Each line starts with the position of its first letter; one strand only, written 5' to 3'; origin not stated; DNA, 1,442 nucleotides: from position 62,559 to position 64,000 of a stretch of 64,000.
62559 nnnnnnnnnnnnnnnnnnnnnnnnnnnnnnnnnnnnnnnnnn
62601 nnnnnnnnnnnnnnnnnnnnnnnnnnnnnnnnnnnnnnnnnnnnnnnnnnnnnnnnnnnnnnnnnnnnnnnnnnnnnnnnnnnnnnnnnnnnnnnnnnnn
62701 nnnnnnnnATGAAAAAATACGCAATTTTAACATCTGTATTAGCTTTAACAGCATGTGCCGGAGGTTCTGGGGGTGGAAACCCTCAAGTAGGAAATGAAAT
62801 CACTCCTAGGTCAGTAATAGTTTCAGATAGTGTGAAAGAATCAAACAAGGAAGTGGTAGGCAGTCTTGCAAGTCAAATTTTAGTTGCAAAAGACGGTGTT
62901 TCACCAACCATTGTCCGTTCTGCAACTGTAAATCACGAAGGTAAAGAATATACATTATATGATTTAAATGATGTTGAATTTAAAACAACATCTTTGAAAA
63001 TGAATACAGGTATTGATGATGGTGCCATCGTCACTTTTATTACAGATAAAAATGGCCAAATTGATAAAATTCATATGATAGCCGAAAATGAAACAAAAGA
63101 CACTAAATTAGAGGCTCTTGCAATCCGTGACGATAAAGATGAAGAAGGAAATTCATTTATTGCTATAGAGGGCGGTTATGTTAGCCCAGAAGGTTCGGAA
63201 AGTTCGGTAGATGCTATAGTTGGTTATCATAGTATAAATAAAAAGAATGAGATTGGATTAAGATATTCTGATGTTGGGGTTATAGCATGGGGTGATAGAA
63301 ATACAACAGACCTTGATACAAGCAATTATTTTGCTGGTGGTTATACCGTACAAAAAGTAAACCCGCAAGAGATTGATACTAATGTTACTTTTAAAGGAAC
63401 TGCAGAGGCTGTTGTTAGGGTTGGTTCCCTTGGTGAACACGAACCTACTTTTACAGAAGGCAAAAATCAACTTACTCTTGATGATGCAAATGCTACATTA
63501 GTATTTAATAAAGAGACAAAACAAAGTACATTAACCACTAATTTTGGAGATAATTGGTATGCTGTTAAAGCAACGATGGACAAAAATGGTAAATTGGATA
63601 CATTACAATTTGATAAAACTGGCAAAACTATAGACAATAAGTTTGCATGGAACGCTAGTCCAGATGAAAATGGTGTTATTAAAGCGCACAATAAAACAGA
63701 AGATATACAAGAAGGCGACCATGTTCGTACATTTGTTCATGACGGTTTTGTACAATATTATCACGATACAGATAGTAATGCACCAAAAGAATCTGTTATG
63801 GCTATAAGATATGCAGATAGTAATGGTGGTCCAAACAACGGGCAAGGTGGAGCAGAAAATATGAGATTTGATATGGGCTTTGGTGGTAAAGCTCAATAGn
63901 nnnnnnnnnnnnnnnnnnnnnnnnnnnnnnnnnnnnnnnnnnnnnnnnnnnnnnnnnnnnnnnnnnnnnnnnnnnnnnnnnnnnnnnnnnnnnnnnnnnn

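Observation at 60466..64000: Tandem surface-lipoprotein array with homogenised 5' DNA and hypervariable bodies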

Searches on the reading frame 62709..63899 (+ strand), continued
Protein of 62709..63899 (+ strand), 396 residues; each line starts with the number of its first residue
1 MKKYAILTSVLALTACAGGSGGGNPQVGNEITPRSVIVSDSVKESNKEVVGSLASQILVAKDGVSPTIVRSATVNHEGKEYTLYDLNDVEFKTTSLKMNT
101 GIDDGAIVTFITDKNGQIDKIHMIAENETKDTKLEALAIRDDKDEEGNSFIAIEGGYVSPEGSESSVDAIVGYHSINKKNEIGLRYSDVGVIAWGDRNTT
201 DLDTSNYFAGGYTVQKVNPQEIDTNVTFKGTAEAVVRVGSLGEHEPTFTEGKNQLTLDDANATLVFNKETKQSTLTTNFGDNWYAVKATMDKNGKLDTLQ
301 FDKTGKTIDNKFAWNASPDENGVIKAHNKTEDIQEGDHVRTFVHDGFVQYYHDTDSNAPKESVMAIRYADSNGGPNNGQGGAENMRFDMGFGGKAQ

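Call 63: search_protein_representatives(alignment_id=A4)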
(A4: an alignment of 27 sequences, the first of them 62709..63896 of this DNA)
Query: 27 sequences, 372 profile positions. Proteins with E-value up to 0.001 (for the whole library): 691; up to 1e-10: 486; up to 1e-30: 296. The best 150 are listed.
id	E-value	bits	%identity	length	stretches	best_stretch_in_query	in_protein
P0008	1.1e-112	393.8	-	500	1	1-371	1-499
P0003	4.1e-108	378.7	-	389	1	1-371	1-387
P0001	3.1e-107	375.9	-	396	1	1-372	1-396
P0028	5.7e-102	358.5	-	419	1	1-371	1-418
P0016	8.1e-89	315.3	-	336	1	1-370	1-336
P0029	3.3e-88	313.2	-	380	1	1-372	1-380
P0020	1.2e-87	311.4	-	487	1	1-372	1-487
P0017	5.4e-86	306.0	-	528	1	1-371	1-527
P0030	1.9e-85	304.2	-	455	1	1-371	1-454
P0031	1.2e-82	294.9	-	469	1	1-371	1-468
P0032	5.2e-82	292.9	-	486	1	1-372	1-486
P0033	1.2e-80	288.4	-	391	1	1-371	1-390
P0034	2.5e-80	287.3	-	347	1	1-370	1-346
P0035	1.1e-78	281.9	-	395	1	1-370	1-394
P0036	2.1e-78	281.0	-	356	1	1-371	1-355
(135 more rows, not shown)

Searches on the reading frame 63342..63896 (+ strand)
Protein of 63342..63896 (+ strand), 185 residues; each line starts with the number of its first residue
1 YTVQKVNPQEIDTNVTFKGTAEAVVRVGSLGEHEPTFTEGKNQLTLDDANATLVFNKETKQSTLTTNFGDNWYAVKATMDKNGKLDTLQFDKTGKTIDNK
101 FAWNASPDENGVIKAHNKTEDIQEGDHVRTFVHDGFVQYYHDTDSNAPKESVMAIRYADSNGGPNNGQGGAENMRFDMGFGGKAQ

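Call 77: search_solved_structures(query=A6, max_evalue=10, show_alignments=3)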
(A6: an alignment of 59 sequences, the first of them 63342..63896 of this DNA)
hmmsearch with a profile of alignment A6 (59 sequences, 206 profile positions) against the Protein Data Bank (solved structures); distinct sequences matched with E-value up to 10: 22.
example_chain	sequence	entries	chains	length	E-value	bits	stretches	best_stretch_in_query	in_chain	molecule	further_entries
6b15_A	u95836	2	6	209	0.017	18.2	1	105-147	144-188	Amy13K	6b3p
2m2d_A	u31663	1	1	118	0.35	13.9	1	90-145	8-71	Programmed cell death protein 1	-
5jxe_A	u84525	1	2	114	0.35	13.9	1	90-145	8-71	Programmed cell death protein 1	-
4zqk_B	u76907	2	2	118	0.38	13.8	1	90-145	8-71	Programmed cell death protein 1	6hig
5ggs_Y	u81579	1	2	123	0.42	13.6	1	90-145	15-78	Programmed cell death protein 1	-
7bxa_A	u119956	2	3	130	0.43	13.6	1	90-145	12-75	Programmed cell death protein 1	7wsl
5ggr_Y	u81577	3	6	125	0.43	13.6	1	90-144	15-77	Programmed cell death protein 1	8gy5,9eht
8eq6_A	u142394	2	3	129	0.47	13.5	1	90-144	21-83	Programmed cell death protein 1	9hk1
7vux_A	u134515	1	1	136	0.53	13.3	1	90-144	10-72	Programmed cell death protein 1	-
8u31_A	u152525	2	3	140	0.53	13.3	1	90-144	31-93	Programmed cell death protein 1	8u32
5b8c_C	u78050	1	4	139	0.55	13.3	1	90-144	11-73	Programmed cell death protein 1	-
6k0y_C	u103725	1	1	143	0.59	13.1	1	90-144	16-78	Programmed cell death protein 1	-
6umv_A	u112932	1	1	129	1.1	12.3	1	90-144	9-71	Programmed cell death protein 1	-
6j14_G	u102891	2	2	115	1.3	12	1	90-140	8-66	Programmed cell death protein 1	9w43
7e9b_C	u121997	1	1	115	1.3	12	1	90-140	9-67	Programmed cell death protein 1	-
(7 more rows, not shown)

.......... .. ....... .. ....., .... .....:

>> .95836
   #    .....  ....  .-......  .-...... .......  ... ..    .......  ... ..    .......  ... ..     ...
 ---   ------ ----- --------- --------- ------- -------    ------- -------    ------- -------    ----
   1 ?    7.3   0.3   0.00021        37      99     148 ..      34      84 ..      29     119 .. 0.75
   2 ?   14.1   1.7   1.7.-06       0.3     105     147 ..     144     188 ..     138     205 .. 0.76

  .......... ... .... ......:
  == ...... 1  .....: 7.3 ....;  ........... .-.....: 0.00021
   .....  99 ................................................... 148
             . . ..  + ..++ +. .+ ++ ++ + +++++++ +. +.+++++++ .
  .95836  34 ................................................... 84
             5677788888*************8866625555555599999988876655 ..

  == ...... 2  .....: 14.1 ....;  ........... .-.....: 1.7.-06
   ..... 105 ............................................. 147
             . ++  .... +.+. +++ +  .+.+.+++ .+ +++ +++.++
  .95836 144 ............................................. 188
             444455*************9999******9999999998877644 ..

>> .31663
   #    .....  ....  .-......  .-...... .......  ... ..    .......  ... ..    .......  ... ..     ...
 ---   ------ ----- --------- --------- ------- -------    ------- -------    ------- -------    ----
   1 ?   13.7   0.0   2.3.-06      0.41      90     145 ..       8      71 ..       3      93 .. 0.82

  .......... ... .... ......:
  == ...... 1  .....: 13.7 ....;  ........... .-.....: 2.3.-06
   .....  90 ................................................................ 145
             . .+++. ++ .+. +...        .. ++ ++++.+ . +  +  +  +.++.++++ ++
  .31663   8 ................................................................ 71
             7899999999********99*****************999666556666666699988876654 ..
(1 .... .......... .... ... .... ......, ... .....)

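Call 78: search_protein_families(library=pfam, alignment_id=A6, max_evalue=1)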
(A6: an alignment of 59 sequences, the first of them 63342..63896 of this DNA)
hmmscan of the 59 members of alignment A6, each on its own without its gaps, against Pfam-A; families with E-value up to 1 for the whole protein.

A. member 1, window:63342-63896:+ (185 aa): 0 families

B. families by the number of members that match (of 59 scanned): 42 families (the first 25 are shown)
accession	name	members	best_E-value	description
PF16344.10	FecR_C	2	0.00087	FecR, C-terminal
PF17998.7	AgI_II_C2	1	0.0013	Cell surface antigen I/II C2 terminal domain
PF11687.14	DUF3284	1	0.0026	Domain of unknown function (DUF3284)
PF05031.18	NEAT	1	0.0047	Iron Transport-associated domain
PF04366.17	Ysc84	1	0.0068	Las17-binding protein actin regulator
PF11386.13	VERL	1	0.0073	Vitelline envelope receptor for lysin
PF03442.20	CBM_X2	1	0.0087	Carbohydrate binding domain X2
PF05506.17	PLipase_C_C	1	0.012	Bacterial phospholipase C, C-terminal domain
PF17802.7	SpaA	1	0.015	Prealbumin-like fold domain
PF18099.7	CBM_35_2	1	0.017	Carbohydrate binding module (family 35)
PF17529.7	DUF5450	1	0.018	Family of unknown function (DUF5450)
PF25621.1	PhiKZ_gp244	1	0.019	Bacteriophage PhiKZ capsid decoration protein gp244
PF08884.16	Flagellin_D3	1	0.02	Flagellin D3 domain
PF06291.16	Lambda_Bor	1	0.021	Bor protein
PF22783.1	BapA_N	1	0.025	BapA, prefix-like domain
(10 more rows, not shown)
